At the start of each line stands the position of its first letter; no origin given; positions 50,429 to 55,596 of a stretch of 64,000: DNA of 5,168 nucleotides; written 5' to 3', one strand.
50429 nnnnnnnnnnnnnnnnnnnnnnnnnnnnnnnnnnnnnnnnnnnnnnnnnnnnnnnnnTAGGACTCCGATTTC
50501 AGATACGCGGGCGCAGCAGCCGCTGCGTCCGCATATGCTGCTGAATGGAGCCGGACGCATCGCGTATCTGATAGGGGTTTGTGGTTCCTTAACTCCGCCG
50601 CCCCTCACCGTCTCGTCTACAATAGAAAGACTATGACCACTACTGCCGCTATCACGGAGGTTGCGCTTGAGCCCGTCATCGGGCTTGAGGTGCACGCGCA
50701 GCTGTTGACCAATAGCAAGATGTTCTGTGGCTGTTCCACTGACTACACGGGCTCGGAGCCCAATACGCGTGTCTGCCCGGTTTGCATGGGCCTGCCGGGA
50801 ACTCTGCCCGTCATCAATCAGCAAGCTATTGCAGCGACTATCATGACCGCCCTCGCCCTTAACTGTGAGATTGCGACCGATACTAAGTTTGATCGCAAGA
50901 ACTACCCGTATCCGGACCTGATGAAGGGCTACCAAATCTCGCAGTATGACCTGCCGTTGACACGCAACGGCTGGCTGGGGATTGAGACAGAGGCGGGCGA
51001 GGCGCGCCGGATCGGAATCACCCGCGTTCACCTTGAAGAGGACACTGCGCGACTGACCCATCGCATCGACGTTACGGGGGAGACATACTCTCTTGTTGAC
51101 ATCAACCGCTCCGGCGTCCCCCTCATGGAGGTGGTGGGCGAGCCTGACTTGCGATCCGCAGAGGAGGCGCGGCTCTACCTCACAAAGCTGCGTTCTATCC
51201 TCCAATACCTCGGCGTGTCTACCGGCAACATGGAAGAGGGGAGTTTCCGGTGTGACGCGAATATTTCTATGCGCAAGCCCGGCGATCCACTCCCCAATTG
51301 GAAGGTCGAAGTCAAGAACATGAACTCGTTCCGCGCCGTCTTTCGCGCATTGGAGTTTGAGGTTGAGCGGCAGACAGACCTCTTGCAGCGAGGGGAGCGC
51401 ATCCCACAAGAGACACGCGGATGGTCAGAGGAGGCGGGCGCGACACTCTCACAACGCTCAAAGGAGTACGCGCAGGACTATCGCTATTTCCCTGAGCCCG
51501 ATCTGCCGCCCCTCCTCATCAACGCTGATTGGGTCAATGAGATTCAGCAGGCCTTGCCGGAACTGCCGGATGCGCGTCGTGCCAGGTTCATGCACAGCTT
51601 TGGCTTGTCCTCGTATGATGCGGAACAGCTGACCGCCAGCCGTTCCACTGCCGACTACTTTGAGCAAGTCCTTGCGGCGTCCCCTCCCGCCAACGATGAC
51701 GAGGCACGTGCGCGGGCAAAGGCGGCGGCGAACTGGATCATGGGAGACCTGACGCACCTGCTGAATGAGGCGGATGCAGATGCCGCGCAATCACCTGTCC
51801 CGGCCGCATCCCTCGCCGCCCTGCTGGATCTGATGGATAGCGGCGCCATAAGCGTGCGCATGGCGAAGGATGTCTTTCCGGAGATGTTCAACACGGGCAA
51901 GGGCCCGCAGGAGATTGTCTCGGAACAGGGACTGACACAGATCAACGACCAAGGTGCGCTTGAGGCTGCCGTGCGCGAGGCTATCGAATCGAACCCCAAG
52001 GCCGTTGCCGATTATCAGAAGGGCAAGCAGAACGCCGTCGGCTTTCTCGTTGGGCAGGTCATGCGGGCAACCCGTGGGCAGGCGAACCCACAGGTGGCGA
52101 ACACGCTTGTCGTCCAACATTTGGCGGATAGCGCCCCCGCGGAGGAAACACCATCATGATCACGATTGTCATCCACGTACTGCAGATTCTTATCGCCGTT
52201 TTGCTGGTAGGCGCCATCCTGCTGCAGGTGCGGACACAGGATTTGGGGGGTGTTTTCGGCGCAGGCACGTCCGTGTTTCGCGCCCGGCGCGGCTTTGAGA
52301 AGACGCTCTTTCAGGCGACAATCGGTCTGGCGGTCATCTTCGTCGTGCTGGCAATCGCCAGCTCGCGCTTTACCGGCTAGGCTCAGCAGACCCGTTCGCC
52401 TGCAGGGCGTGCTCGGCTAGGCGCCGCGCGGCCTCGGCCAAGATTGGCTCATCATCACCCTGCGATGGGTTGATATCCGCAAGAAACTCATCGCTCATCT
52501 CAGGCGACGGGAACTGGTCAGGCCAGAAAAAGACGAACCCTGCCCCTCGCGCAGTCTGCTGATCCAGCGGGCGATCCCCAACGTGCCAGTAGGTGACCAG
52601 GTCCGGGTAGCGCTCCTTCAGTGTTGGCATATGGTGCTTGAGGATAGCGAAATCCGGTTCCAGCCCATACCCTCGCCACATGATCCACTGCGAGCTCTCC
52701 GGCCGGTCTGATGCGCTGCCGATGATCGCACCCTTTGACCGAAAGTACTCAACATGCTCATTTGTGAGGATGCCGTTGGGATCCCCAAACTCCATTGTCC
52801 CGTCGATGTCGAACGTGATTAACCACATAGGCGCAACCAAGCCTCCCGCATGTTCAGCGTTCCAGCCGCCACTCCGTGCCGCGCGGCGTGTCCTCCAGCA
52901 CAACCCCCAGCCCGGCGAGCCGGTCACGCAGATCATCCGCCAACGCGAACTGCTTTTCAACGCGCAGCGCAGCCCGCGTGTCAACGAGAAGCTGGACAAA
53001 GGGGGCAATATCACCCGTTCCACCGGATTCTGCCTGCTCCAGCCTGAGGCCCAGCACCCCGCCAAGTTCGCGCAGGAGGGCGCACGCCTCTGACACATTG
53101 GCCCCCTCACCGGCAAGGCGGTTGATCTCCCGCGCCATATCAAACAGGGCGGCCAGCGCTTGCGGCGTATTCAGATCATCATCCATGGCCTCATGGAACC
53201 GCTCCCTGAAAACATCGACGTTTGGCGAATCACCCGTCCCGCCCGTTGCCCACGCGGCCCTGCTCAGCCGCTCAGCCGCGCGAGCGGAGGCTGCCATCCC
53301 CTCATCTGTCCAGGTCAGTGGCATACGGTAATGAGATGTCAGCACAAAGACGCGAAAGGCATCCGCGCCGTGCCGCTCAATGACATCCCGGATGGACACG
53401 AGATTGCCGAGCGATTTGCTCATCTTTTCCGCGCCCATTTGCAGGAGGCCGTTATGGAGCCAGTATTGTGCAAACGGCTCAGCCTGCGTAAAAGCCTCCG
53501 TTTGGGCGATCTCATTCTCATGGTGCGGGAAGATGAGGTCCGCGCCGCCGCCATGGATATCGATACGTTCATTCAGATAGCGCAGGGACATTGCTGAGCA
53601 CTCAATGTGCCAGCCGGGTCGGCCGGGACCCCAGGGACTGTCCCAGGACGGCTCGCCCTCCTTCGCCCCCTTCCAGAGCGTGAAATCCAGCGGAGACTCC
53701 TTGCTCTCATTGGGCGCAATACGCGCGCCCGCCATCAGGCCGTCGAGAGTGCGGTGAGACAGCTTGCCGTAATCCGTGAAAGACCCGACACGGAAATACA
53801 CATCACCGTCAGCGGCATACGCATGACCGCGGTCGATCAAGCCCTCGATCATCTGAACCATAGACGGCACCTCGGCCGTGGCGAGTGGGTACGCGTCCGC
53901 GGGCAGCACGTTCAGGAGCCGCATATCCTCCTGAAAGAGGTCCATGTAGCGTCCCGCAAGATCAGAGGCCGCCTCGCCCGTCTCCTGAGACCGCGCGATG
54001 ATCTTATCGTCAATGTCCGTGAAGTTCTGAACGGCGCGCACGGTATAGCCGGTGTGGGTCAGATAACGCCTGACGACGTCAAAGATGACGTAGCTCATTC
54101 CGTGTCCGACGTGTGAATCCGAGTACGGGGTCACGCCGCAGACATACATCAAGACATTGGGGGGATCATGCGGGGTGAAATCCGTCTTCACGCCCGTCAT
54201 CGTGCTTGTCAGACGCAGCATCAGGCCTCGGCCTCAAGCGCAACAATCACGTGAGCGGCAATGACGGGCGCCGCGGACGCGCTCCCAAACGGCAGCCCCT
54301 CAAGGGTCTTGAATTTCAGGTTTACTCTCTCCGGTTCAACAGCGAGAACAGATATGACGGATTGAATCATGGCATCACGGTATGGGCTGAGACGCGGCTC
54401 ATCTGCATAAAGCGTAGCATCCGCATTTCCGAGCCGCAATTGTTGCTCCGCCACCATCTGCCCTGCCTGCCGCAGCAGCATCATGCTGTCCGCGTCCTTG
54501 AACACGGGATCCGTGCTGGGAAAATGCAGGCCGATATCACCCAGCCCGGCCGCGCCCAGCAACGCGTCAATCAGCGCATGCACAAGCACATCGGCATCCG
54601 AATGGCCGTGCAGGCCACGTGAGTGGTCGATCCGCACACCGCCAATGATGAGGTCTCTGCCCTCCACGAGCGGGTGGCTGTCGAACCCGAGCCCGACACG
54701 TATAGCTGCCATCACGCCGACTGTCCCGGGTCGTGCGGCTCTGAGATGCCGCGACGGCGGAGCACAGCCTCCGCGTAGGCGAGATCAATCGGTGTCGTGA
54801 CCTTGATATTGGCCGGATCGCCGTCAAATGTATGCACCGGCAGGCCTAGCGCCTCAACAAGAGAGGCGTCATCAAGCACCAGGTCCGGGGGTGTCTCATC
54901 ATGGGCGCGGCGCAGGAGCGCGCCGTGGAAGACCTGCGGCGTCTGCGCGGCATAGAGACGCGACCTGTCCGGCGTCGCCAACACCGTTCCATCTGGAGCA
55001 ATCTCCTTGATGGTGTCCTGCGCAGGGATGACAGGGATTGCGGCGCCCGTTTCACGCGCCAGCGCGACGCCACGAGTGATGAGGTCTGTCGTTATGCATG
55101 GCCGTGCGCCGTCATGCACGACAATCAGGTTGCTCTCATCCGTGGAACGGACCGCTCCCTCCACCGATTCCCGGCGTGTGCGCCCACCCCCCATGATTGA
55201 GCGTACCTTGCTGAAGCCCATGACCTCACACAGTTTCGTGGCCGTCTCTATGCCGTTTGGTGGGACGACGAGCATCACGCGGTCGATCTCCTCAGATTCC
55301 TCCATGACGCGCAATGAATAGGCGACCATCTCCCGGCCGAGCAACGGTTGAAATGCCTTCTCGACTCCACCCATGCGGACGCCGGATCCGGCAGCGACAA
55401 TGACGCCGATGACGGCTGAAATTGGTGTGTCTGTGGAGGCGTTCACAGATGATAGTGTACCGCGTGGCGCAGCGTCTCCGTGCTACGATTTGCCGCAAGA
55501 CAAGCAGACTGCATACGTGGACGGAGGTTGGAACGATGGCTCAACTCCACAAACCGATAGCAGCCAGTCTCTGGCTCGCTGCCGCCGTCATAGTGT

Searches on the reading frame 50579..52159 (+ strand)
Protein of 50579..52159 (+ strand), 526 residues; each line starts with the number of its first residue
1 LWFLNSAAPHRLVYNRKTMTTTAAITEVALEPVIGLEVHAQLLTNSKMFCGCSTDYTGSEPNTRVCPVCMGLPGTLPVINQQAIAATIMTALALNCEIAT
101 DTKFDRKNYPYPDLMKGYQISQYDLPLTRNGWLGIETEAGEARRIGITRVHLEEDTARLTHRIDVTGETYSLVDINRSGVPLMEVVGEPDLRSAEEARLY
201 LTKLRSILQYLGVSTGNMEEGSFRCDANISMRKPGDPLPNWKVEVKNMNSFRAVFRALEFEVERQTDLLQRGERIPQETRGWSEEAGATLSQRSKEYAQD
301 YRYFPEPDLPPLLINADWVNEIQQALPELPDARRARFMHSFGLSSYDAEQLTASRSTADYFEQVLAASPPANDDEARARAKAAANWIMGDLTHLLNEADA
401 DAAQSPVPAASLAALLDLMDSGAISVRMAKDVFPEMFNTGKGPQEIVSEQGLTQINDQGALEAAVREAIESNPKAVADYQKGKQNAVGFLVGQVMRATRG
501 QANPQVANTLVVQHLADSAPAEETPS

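Call 28: search_protein_families(library=pfam, proteins=[window:50579-52159:+], max_evalue=0.0001)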
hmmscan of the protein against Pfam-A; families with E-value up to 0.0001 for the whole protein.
window:50579-52159:+ (526 aa): 2 families
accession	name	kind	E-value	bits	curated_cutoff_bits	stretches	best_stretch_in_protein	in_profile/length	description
PF02934.20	GatB_N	-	1.1e-114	382.7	23.4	1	33-319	2-276/277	GatB/GatE catalytic domain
PF02637.23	GatB_Yqey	-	8.5e-49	165.7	27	1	376-515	9-148/148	GatB domain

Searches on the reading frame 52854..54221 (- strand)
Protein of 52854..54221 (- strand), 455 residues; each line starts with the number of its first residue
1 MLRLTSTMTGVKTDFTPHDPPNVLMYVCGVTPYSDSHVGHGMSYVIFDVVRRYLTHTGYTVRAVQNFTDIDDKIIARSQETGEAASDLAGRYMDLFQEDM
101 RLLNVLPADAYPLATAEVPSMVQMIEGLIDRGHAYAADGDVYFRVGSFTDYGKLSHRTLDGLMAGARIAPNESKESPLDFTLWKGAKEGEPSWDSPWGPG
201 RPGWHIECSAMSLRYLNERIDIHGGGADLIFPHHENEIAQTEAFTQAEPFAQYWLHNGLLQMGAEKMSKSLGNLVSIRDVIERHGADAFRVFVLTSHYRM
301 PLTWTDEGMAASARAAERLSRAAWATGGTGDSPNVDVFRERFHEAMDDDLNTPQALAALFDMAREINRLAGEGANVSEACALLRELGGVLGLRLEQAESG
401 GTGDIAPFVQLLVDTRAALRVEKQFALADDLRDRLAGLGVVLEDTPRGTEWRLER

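Call 28: search_protein_families(library=pfam, proteins=[window:52854-54221:-], max_evalue=0.0001)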
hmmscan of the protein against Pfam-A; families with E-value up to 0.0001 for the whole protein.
window:52854-54221:- (455 aa): 5 families
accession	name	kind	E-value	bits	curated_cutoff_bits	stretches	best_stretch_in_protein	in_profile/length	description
PF01406.26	tRNA-synt_1e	-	1.5e-118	396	27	1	17-312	4-299/301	tRNA synthetases class I (C) catalytic domain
PF09190.17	DALR_2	-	1.5e-19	70.7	22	1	341-394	1-56/57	DALR domain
PF00133.28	tRNA-synt_1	-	1.2e-12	47.7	22.7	1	221-299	330-408/414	tRNA synthetases class I (I, L, M and V)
PF09334.17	tRNA-synt_1g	-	1.5e-08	34.2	20.1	0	33-116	9-93/391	tRNA synthetases class I (M)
PF23493.1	CysS_C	-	6.6e-06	26.6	23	1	404-452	3-51/51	Cysteinyl-tRNA ligase anticodon binding domain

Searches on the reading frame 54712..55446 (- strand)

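Call 68: search_protein_families(library=pfam, proteins=[window:54712-55446:-], max_evalue=0.0001)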
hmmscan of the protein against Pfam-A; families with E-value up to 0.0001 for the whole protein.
window:54712-55446:- (244 aa): 2 families
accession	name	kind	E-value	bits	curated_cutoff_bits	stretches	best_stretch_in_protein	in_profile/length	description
PF01128.25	IspD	-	1.6e-57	195.3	27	1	12-231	1-221/221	2-C-methyl-D-erythritol 4-phosphate cytidylyltransferase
PF12804.13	NTP_transf_3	-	3.8e-11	43.8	27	1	14-146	1-127/160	MobA-like NTP transferase domain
